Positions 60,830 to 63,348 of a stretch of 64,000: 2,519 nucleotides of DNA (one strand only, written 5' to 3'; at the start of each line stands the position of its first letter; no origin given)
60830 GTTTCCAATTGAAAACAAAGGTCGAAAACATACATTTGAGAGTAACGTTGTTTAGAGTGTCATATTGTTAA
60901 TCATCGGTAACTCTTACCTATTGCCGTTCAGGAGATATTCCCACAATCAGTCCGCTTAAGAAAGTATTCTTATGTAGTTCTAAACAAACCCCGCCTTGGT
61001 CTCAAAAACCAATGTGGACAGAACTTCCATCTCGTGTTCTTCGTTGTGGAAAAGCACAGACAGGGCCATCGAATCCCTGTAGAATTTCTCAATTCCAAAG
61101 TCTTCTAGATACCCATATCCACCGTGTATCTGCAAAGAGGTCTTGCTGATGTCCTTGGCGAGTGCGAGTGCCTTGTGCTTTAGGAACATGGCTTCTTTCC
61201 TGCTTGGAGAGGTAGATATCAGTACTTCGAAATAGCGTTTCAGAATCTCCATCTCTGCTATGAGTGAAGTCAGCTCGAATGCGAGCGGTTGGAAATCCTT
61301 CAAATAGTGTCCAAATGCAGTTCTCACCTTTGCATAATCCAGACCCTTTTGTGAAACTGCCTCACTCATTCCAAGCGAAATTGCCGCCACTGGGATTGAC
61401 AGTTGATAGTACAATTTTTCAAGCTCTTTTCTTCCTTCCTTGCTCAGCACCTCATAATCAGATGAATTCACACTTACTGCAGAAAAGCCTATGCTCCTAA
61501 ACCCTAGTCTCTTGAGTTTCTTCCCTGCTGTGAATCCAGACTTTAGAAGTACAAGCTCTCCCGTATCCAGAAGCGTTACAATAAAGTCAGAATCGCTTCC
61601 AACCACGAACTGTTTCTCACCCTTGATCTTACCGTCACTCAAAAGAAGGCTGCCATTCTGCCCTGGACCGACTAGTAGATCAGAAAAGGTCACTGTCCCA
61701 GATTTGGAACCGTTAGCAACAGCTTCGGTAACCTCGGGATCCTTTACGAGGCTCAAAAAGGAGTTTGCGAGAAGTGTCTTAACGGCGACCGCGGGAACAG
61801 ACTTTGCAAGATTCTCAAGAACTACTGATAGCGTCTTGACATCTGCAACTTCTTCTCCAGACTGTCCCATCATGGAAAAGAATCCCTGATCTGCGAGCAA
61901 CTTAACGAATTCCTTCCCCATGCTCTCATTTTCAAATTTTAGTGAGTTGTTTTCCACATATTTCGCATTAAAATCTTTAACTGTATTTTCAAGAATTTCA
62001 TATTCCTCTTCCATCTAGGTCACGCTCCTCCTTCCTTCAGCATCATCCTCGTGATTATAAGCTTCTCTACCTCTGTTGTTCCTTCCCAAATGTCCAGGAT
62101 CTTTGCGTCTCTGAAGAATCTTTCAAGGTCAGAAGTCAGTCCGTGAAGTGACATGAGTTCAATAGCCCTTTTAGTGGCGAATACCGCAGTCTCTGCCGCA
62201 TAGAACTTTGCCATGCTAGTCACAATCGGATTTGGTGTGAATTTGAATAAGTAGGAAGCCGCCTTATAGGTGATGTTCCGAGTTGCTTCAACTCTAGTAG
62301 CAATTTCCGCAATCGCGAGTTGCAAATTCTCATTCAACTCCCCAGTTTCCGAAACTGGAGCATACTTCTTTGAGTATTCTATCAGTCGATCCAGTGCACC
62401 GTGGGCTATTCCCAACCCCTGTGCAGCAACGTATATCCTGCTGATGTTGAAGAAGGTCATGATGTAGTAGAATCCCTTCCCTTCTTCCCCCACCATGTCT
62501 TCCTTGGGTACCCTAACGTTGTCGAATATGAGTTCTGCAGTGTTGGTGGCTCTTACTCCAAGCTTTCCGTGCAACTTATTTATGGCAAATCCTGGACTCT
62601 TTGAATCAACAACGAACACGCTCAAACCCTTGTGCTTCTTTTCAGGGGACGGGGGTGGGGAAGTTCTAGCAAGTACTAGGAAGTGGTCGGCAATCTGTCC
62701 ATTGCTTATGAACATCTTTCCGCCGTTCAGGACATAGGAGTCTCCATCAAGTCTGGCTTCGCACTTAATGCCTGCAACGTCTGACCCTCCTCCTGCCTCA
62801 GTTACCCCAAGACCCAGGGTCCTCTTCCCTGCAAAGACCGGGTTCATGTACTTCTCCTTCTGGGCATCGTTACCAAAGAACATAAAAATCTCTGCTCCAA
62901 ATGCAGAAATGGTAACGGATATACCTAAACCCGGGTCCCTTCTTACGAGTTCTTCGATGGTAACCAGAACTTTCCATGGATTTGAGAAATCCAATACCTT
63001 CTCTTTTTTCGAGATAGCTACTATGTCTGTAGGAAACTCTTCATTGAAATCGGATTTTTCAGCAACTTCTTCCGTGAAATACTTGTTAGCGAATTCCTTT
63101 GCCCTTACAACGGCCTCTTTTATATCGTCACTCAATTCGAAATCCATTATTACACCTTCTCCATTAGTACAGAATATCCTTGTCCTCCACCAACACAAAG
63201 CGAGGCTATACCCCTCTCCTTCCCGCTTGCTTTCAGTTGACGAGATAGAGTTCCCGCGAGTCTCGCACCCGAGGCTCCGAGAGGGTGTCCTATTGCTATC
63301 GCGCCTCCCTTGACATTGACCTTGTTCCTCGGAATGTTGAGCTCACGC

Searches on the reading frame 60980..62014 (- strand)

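Call 11: search_protein_families(library=pfam, proteins=[window:60980-62014:-], max_evalue=0.01)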
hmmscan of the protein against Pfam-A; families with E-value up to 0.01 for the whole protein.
window:60980-62014:- (344 aa): 3 families
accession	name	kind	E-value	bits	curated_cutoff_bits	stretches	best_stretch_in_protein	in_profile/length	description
PF00441.29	Acyl-CoA_dh_1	-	3.1e-15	57.1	22.4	1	208-321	17-134/150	Acyl-CoA dehydrogenase, C-terminal domain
PF08028.16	Acyl-CoA_dh_2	-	0.00015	22.5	22.7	1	209-317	3-125/134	Acyl-CoA dehydrogenase, C-terminal domain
PF02771.21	Acyl-CoA_dh_N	-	0.0029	18.4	22.9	1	3-84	2-85/113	Acyl-CoA dehydrogenase, N-terminal domain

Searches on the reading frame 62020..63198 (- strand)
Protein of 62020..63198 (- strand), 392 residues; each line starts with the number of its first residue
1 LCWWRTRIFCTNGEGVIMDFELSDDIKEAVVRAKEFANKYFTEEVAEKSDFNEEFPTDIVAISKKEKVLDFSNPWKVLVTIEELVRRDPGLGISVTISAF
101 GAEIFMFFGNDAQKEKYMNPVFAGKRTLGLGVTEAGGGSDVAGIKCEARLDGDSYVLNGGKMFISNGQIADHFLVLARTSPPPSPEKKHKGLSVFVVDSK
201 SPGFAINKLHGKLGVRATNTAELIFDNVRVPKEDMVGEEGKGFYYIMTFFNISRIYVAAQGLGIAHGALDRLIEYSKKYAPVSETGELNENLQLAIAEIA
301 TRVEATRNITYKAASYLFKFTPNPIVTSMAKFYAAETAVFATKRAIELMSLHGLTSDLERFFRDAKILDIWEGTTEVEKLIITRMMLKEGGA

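Call 11: search_protein_families(library=pfam, proteins=[window:62020-63198:-], max_evalue=0.01)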
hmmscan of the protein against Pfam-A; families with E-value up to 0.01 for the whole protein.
window:62020-63198:- (392 aa): 4 families
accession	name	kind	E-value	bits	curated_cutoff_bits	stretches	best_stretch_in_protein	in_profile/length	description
PF00441.29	Acyl-CoA_dh_1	-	9.8e-32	110.6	22.4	1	240-386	1-149/150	Acyl-CoA dehydrogenase, C-terminal domain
PF02770.24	Acyl-CoA_dh_M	-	3.7e-26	91.6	33.3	1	130-228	2-97/97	Acyl-CoA dehydrogenase, middle domain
PF08028.16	Acyl-CoA_dh_2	-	9e-11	42.6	22.7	1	256-374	2-132/134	Acyl-CoA dehydrogenase, C-terminal domain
PF02771.21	Acyl-CoA_dh_N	-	6.8e-06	26.9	22.9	1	76-124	63-112/113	Acyl-CoA dehydrogenase, N-terminal domain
